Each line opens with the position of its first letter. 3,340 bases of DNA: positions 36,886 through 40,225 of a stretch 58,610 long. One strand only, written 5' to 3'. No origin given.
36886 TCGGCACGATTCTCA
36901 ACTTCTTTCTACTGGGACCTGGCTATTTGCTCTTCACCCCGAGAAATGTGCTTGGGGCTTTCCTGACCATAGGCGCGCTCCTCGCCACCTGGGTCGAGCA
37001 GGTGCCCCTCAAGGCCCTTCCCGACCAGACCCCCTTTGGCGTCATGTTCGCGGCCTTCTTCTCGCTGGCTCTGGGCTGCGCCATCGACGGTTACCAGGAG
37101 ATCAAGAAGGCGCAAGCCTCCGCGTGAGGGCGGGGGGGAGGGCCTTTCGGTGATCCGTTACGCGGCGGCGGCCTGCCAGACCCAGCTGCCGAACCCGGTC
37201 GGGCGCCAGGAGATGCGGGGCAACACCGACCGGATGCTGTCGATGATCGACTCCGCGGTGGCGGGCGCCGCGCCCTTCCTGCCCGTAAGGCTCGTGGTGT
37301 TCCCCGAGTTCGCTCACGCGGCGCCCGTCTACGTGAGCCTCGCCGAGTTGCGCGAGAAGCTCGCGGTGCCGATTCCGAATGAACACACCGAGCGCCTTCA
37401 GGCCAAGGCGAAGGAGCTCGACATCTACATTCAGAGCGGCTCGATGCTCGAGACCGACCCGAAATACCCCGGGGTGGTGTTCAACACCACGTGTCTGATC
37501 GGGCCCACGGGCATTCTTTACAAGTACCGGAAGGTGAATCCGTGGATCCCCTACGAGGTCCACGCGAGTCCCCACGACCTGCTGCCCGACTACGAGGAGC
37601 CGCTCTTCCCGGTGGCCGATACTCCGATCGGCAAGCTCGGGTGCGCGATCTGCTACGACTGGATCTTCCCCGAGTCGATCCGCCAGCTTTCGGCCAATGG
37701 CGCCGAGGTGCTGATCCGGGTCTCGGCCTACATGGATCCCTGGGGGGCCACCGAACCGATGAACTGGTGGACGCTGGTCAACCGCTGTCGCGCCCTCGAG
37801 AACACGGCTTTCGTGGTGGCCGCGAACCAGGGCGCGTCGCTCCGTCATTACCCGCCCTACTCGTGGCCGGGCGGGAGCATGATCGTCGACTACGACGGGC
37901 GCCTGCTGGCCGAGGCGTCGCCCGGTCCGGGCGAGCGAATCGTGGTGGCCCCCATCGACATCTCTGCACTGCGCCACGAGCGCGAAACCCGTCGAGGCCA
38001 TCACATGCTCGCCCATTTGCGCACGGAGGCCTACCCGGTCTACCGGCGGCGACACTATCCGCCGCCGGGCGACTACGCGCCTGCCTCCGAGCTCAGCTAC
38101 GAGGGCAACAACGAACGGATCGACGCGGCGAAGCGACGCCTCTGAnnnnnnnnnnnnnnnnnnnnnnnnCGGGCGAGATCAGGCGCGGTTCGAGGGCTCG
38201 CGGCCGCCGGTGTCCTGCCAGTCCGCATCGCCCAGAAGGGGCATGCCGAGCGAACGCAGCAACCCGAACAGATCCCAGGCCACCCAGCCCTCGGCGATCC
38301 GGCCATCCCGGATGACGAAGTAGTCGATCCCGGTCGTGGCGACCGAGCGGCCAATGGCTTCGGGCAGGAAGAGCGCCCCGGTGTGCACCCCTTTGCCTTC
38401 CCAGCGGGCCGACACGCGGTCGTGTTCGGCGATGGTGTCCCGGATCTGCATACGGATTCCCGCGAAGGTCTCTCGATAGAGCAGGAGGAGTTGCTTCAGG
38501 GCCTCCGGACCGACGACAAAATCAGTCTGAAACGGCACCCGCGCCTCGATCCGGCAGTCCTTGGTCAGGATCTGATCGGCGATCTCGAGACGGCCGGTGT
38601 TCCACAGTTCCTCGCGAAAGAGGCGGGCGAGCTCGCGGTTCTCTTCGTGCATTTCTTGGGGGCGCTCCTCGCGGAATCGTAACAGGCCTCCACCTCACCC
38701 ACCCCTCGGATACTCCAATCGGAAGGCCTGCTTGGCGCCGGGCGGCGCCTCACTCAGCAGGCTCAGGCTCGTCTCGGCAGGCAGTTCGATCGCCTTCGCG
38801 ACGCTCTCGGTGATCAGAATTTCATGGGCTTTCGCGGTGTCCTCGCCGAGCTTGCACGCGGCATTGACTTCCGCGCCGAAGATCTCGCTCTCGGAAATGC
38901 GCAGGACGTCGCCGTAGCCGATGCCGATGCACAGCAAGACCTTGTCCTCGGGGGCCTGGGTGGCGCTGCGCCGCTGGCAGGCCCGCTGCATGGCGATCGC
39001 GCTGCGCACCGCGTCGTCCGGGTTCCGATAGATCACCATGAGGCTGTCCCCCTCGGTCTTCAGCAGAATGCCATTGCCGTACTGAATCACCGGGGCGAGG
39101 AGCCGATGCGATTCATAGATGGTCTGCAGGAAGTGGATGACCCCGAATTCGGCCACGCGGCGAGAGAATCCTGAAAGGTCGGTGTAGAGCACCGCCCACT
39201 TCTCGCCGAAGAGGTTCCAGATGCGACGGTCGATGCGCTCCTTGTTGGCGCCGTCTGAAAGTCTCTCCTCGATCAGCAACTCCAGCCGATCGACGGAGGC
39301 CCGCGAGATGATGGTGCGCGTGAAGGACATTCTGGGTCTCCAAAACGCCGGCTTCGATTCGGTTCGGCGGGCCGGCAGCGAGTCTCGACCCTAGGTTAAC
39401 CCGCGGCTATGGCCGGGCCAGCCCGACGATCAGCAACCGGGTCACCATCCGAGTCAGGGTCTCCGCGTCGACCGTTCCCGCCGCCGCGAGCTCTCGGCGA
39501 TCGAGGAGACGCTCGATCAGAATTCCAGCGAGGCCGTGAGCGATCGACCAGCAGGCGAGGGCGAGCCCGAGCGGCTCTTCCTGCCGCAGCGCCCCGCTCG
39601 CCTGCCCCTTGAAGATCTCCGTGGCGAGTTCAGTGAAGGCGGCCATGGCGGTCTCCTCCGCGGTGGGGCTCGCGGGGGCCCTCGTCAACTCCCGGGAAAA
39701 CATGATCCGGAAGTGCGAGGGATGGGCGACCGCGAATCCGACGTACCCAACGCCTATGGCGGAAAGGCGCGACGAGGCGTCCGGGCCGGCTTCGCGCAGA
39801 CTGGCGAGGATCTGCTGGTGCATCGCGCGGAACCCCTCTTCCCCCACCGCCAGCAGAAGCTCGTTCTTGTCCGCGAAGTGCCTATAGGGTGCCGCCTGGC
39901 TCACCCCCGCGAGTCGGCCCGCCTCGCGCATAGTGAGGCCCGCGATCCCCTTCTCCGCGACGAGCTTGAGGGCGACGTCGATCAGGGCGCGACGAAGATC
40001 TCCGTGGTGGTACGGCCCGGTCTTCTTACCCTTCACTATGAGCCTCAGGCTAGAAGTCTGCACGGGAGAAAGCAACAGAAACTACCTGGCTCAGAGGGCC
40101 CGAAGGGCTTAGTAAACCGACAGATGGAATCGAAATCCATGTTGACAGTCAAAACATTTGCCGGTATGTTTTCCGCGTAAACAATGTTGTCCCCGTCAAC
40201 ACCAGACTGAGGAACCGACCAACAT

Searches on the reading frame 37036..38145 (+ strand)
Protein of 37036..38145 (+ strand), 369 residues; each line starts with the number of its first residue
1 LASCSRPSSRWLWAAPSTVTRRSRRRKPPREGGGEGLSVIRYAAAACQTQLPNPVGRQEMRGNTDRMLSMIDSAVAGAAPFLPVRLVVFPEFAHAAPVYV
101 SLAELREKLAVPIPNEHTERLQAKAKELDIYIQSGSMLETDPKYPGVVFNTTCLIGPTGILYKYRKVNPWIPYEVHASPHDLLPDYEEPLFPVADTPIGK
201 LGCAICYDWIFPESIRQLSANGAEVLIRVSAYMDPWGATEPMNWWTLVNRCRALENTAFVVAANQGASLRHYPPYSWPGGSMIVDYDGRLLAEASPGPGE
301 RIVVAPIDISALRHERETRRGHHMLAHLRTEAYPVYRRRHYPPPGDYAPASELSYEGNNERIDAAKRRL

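Call 49: search_protein_families(library=pfam, proteins=[window:37036-38145:+], max_evalue=0.0001)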
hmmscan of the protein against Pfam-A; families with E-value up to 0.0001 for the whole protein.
window:37036-38145:+ (369 aa): 1 family
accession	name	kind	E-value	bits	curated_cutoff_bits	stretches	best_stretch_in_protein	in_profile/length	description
PF00795.27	CN_hydrolase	-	1.4e-40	139.8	23.2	1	44-313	2-252/256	Carbon-nitrogen hydrolase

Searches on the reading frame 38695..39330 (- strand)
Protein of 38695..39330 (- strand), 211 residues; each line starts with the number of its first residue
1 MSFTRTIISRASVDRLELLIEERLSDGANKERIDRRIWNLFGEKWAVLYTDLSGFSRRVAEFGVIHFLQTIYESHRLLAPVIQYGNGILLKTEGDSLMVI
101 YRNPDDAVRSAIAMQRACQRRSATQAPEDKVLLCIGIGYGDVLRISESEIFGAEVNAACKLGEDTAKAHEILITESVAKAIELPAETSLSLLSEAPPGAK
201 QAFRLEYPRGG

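Call 86: search_protein_families(library=pfam, proteins=[window:38695-39330:-], max_evalue=0.0001)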
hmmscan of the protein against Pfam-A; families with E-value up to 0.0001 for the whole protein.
window:38695-39330:- (211 aa): 1 family
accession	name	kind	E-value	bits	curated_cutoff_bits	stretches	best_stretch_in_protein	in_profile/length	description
PF00211.25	Guanylate_cyc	-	6.3e-07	29.6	21.9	1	45-182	9-156/183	Adenylate and Guanylate cyclase catalytic domain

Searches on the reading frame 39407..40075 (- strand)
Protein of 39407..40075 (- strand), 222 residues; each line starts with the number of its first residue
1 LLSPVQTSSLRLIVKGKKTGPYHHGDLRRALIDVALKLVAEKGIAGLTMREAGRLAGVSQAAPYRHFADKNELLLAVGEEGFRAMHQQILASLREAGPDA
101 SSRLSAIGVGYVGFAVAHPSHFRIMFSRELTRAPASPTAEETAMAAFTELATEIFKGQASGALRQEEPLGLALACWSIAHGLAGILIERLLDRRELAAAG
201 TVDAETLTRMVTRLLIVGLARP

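Call 86: search_protein_families(library=pfam, proteins=[window:39407-40075:-], max_evalue=0.0001)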
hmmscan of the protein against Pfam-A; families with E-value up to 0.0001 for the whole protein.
window:39407-40075:- (222 aa): 2 families
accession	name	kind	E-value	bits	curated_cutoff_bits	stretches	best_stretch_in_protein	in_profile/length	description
PF13305.11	TetR_C_33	-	1.8e-12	48.2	26.8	1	104-191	1-86/103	Tetracyclin repressor-like, C-terminal domain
PF00440.29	TetR_N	-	3.3e-12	46.4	24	1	31-77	1-47/47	Bacterial regulatory proteins, tetR family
